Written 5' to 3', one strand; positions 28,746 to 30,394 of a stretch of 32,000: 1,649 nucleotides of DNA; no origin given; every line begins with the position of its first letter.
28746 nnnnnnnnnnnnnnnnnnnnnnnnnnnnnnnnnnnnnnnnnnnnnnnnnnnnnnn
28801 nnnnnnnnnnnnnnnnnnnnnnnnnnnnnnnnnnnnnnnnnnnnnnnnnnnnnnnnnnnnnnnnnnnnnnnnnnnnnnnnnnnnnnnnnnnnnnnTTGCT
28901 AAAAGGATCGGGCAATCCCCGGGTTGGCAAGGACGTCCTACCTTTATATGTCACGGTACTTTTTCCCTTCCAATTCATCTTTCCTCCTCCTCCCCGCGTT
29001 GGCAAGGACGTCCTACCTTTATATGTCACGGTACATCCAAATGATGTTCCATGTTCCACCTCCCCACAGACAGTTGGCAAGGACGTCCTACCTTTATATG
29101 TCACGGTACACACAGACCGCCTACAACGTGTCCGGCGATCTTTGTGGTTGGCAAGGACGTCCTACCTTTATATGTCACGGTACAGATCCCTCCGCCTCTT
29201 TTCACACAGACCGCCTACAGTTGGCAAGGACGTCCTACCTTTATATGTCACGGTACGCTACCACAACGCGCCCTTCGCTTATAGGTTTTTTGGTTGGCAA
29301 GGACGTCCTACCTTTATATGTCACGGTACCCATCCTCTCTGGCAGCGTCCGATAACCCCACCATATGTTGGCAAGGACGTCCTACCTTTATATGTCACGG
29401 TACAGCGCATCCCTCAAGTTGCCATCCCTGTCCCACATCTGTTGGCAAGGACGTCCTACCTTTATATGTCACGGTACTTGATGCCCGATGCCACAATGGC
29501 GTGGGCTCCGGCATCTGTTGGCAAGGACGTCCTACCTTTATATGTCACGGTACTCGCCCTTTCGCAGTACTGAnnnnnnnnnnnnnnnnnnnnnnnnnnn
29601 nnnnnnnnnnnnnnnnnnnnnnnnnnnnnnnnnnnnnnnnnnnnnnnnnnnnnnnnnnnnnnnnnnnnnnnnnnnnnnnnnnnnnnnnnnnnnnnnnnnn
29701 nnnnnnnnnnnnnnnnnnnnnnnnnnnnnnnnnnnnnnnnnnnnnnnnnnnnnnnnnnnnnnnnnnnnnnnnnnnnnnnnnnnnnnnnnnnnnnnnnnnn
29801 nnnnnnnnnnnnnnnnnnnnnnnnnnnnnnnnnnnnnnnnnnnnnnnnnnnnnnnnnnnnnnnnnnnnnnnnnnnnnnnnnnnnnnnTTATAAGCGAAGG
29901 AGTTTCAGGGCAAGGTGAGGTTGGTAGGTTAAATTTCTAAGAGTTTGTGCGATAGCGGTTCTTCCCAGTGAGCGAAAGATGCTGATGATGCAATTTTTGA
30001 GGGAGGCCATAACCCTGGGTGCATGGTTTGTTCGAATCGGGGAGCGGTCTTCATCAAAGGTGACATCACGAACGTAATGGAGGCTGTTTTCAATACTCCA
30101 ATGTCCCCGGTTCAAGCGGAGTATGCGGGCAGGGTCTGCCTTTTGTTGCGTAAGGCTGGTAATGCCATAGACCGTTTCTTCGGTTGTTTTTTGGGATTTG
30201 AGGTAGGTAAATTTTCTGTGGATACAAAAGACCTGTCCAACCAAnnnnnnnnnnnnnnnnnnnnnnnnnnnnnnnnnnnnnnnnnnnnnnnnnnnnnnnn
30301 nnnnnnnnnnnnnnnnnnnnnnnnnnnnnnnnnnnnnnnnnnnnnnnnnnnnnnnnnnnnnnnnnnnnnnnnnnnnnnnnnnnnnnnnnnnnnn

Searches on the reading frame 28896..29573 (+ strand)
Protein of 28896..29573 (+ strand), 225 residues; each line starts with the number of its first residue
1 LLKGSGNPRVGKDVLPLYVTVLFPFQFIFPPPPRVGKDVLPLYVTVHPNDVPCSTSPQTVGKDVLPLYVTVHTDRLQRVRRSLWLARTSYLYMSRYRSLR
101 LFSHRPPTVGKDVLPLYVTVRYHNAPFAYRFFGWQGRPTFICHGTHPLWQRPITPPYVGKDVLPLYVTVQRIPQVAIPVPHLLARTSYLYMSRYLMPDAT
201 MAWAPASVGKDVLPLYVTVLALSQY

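Call 3: search_protein_families(library=pfam, proteins=[window:28896-29573:+], max_evalue=1)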
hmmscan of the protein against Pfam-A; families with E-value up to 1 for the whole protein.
window:28896-29573:+ (225 aa): 1 family
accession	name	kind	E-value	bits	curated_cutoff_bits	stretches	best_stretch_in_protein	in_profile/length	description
PF14723.11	SSFA2_C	-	0.032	14.6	25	1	42-89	71-117/176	Sperm-specific antigen 2 C-terminus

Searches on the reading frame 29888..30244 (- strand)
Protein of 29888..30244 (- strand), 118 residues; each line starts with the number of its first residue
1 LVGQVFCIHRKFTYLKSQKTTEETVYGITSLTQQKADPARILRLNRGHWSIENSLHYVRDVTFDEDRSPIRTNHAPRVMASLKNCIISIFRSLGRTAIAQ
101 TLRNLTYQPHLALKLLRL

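Call 12: search_protein_families(library=ncbifam, proteins=[window:29888-30244:-], max_evalue=0.001)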
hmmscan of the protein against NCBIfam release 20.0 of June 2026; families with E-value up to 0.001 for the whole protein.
window:29888-30244:- (118 aa): 1 family
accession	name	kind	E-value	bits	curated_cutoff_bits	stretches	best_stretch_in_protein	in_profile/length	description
NF033564.0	transpos_ISAs1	equivalog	1.7e-17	63.6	70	1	16-89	243-313/314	ISAs1 family transposase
